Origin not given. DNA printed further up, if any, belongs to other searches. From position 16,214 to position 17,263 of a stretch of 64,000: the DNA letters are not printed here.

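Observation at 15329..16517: The M48 peptidase gene is bracketed by a direct repeat made of the methyltransferase 3' end, marking a cassette insertion or recombination scar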

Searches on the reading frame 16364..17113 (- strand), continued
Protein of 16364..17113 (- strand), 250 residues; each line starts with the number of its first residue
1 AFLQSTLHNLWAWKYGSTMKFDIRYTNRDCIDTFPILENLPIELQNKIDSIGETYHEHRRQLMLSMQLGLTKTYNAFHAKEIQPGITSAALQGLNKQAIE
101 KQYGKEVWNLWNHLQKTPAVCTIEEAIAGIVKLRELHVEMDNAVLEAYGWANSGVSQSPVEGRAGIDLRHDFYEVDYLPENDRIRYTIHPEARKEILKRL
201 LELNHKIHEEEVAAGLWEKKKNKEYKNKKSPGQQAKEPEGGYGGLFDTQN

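Call 74: find_encoding_contigs(protein=P0045, flank=8000, max_places=3)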
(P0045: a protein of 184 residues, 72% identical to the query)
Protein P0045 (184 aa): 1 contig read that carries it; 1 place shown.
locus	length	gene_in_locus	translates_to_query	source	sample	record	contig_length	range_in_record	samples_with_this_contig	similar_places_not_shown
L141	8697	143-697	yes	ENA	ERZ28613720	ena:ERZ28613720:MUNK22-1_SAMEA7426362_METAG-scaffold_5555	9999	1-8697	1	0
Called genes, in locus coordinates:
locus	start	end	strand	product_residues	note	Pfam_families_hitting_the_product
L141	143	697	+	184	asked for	-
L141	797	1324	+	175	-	-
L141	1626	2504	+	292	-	PF12728:HTH_17 (weak)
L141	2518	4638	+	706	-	PF02171:Piwi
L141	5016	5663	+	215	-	PF19781:DUF6266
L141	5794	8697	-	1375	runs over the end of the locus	PF07494:Reg_prop (faint), PF07495:Y_Y_Y, PF00512:HisKA, PF02518:HATPase_c, PF00072:Response_reg, PF00165:HTH_AraC, PF12833:HTH_18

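Call 79: search_dna_similar(query=window:16364-17113:-, collection=plasmids, mode=protein, max_rows=40, max_evalue=1e-8)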
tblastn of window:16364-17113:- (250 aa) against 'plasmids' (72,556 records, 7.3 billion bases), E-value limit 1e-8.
Records with a match: 27; places in all: 27; records where one place covers at least 80% of the query: 27.
Best place of each record, by identity: <60% 27.
By first word of the organism name: Nostoc 5; Planktothrix 3; Trichormus 2; Calothrix 2; Ensifer 2; Caballeronia 1; Paraburkholderia 1; Pseudanabaena 1; Oscillatoria 1; Synechocystis 1; and 8 more.
By predicted mobility (MOB-suite, as given by PLSDB): non-mobilizable 16; conjugative 10; mobilizable 1.
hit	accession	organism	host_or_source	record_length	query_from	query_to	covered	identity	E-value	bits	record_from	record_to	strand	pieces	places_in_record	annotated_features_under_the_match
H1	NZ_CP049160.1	Caballeronia sp. SBC1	whole organism,soil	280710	1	205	82%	41.5%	6e-39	150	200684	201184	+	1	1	type IIL restriction-modification enzyme MmeI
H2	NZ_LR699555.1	Paraburkholderia dioscoreae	-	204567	1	205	82%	41.0%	1e-41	158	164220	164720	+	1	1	DNA methyltransferase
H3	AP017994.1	Planktothrix agardhii NIES-204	-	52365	1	216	86%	37.2%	1e-29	123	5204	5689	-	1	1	hypothetical protein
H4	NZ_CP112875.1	Pseudanabaena galeata CCNP1313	-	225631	1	216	86%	36.7%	2e-30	125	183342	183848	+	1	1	DNA methyltransferase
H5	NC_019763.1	Oscillatoria nigro-viridis PCC 7112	-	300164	1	216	86%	36.6%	8e-27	115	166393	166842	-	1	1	DNA methyltransferase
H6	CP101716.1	Synechocystis sp. B12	cell culture,mangrove water from the ...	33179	1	216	86%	35.9%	7e-30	124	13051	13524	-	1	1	BREX-1 system adenine-specific DNA-methyltransferase PglX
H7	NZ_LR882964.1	Planktothrix agardhii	-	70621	1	216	86%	35.9%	1e-26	115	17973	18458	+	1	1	type IIL restriction-modification enzyme MmeI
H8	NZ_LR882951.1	Planktothrix agardhii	-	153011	1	216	86%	35.9%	2e-26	114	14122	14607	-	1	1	BREX-1 system adenine-specific DNA-methyltransferase PglX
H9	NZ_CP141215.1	Sinorhizobium meliloti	alfalfa,Isolate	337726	1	216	86%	34.3%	1e-22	103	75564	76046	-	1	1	DNA methyltransferase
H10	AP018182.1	Nostoc carneum NIES-2107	-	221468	1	215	86%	32.7%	2e-20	97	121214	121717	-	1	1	hypothetical protein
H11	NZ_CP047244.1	Trichormus variabilis 0441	cell culture,thermal spring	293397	1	215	86%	32.7%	6e-19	93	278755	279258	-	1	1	DNA methyltransferase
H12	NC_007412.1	Trichormus variabilis ATCC 29413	-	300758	1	215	86%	32.7%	6e-19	93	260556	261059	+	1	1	DNA methyltransferase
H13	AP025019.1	Calothrix sp. PCC 7716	-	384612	1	215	86%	32.6%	5e-21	99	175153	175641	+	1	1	hypothetical protein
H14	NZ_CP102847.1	Microvirga terrae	soil,soil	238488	1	216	86%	32.1%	2e-23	105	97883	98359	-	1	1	type IIL restriction-modification enzyme MmeI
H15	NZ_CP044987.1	Deinococcus sp. AJ005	single cell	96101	1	215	86%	30.6%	6e-21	99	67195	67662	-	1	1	type IIL restriction-modification enzyme MmeI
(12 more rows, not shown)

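Call 80: find_related_loci(query=window:16364-17113:-, collection=viral_contigs, flank=8000)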
Query window:16364-17113:- (250 aa) in viral_contigs; peptide patterns used: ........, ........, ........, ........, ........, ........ (x = any residue, [..] = any of these).
No stretch of DNA in the collection matches any of the patterns.
